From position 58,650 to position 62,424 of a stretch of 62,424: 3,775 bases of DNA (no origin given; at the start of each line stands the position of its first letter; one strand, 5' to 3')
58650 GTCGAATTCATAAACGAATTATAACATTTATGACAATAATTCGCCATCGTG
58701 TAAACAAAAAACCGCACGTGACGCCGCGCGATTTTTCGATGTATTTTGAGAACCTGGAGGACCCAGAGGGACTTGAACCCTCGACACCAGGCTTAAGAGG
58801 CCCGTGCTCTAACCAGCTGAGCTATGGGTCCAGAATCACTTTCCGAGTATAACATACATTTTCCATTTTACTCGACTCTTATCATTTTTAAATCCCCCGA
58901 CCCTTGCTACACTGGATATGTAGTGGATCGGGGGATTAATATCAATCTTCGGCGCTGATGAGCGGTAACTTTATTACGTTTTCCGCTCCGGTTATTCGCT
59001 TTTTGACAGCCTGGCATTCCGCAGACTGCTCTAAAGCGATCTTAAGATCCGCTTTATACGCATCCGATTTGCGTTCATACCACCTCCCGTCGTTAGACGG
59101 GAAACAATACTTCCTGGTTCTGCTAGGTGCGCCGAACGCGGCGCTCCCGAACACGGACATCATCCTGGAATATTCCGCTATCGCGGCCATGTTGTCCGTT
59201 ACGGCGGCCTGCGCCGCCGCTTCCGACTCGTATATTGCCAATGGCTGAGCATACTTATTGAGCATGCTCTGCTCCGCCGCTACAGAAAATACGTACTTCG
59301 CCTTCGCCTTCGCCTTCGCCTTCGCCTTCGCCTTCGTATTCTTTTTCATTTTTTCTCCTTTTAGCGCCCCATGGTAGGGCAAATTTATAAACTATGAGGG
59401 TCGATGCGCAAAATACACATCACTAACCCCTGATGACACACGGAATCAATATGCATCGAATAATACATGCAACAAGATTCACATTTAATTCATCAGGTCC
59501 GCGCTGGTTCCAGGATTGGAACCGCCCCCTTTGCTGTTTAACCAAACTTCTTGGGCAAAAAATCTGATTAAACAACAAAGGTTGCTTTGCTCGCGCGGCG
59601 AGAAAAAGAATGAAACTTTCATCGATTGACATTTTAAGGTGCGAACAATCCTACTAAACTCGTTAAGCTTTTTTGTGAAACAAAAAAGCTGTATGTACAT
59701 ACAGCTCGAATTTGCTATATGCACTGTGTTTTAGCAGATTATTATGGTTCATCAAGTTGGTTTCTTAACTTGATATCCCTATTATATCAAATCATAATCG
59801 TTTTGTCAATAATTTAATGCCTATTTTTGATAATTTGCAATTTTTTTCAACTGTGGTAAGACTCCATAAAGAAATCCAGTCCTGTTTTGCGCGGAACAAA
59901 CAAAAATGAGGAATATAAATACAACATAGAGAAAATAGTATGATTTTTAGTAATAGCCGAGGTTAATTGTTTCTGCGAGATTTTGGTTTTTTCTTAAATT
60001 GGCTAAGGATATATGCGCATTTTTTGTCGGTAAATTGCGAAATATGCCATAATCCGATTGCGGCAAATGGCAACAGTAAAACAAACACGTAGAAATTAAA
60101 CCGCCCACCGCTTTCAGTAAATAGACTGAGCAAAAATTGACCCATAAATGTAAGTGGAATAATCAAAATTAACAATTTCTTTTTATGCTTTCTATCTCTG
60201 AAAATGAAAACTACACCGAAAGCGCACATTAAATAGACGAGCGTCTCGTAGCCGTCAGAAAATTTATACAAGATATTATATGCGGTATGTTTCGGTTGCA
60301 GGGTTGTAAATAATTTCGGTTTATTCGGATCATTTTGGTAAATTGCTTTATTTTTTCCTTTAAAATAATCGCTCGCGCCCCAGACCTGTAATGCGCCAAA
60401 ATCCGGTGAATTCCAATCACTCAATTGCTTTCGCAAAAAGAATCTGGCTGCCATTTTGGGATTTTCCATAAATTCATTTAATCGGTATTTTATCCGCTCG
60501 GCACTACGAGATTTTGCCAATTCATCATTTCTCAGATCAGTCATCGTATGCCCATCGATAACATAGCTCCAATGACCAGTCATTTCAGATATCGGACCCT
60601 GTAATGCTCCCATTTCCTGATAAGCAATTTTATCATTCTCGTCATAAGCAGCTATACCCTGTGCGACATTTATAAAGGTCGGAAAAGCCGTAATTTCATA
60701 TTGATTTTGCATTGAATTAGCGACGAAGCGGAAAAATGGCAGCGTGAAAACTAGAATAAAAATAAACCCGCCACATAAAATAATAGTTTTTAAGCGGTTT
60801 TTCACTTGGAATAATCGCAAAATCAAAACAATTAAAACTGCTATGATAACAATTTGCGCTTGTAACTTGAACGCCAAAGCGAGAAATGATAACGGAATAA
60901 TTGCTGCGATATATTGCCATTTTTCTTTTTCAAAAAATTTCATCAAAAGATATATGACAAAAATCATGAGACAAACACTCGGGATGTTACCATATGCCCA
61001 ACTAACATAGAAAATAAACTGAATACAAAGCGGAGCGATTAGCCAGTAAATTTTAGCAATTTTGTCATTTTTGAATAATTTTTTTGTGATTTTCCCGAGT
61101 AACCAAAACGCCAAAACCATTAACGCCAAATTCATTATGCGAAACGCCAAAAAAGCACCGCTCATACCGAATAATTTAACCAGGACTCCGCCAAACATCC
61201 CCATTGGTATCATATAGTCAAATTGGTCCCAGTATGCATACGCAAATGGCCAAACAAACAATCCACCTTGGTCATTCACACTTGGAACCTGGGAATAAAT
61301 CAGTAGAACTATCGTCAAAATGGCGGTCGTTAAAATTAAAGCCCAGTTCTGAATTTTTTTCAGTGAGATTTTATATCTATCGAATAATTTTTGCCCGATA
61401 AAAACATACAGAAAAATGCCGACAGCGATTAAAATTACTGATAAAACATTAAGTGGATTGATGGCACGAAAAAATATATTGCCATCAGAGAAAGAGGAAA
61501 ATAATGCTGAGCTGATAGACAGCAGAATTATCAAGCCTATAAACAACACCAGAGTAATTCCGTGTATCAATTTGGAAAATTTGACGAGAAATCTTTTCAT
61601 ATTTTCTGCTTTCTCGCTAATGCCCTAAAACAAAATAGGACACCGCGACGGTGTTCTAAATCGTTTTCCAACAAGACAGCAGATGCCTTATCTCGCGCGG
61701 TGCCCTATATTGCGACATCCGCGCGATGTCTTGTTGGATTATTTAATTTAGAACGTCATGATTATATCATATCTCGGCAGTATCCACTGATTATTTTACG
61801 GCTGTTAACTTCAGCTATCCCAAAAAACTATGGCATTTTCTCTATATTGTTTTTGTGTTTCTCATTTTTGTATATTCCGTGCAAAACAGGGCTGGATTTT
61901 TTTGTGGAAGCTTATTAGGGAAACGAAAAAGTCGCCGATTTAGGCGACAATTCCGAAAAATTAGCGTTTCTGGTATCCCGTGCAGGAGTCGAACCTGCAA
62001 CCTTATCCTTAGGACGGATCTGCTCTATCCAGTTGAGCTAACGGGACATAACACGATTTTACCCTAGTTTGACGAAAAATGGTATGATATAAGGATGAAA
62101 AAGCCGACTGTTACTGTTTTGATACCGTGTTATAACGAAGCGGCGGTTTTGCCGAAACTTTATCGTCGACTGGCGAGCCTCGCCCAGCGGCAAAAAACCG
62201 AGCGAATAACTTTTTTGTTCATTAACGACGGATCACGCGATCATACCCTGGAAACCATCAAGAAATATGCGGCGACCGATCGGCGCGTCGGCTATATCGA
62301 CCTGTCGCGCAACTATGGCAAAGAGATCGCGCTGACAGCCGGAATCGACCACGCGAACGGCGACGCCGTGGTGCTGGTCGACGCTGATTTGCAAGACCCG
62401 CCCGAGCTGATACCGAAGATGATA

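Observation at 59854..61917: AT-rich single-gene cassette bounded by ~80-bp imperfect inverted repeats, wedged between tRNA genes and next to a GtrB-like gene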

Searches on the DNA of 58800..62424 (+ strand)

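Call 20: search_rna_families(source=window, start=58800, end=62424, threshold=evalue, max_evalue=5)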
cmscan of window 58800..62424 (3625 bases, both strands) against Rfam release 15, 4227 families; matches with E-value up to 5: 9.
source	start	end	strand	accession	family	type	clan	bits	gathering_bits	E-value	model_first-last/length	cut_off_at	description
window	61974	62047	-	RF00005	tRNA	Gene; tRNA;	CL00001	56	29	1.2e-10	1-71/71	no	tRNA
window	59673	59775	-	RF02860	Arrc14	Gene; sRNA;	-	27.3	99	0.35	1-167/167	no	Actinobacillus sRNA 14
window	59726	59811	-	RF04327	snoMe28S-A3420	Gene; snRNA; snoRNA; CD-box;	-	26.5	60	3.8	1-98/98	no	Drosophila C/D box small nucleolar RNA snoMe28S-A3420 family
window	60499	60552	-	RF00217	SNORD20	Gene; snRNA; snoRNA; CD-box;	-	24.3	43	0.54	1-80/80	no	Small nucleolar RNA SNORD20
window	59522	59590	+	RF00240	RNA-OUT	Gene; antisense;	-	20.9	41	1.5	1-70/70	no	RNA-OUT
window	59527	59582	-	RF01001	mir-609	Gene; miRNA;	-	20.7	98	1.6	1-92/92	no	mir-609 microRNA precursor family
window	61973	62047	+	RF04354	Plastid-ycf2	Cis-reg;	-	19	65.7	2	1-75/75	no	Plastid-ycf2 5UTR RNA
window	59085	59223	+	RF01728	STAXI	Gene; sRNA;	-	18.9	40.5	0.45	1-153/153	no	STAXI RNA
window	60715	60789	-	RF02085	Yar_1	Gene; lncRNA;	-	16.9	50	2.5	1-74/74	no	Yellow-achaete intergenic RNA conserved region 1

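Call 37: search_dna_similar(query=window:59300-62100:+, collection=plasmids, mode=distant)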
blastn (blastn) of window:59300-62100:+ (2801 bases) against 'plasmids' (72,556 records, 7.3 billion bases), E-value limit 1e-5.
Records with a match: 4; places in all: 4; records where one place covers at least 80% of the query: 0.
Best place of each record, by identity: 80-90% 3; 60-80% 1.
By first word of the organism name: Tritonibacter 2; Shinella 1; Ruegeria 1.
By predicted mobility (MOB-suite, as given by PLSDB): non-mobilizable 4.
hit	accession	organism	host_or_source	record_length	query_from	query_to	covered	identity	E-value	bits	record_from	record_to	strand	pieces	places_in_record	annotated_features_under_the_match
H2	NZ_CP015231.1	Tritonibacter mobilis F1926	cell culture,seawater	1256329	2672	2739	2%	83.8%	2e-9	74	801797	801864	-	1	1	record has no annotation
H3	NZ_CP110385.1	Tritonibacter mobilis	-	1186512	2672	2739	2%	83.8%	2e-9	74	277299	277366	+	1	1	record has no annotation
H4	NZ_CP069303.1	Shinella sp. PSBB067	monoisolate,Minnesota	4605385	2678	2746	2%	79.7%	3e-6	63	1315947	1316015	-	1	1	none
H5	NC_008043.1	Ruegeria sp. TM1040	-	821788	2678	2739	2%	87.1%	2e-9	73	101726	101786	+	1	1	none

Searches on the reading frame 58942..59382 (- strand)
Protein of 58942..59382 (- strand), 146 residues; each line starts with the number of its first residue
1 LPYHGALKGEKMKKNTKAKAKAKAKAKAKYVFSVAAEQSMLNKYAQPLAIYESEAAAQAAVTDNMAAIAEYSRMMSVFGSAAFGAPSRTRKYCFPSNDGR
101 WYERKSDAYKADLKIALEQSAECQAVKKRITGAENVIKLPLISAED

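Call 8: search_protein_families(library=pfam, proteins=[window:58942-59382:-], max_evalue=0.1)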
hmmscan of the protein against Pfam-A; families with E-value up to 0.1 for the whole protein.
window:58942-59382:- (146 aa): 1 family
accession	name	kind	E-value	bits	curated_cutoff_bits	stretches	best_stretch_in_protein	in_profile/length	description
PF21918.1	cas_Cpf1_2nd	-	0.017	15.5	27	1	11-78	76-149/225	CRISPR-associated endonuclease Cpf1 REC2 domain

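Call 9: search_protein_families(library=ncbifam, proteins=[window:58942-59382:-], max_evalue=0.1)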
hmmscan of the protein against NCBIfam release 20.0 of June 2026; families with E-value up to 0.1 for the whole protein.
window:58942-59382:- (146 aa): 1 family
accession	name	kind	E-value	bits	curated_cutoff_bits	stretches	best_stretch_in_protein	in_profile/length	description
NF008464.0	PRK11352.1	equivalog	0.093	13.1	133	0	113-131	25-43/91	formaldehyde-responsive transcriptional repressor FrmR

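Call 38: search_protein_families(library=phrogs, proteins=[window:58942-59349:-], max_evalue=0.01)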
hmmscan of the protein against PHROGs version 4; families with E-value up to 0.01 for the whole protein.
window:58942-59349:- (135 aa): 0 families
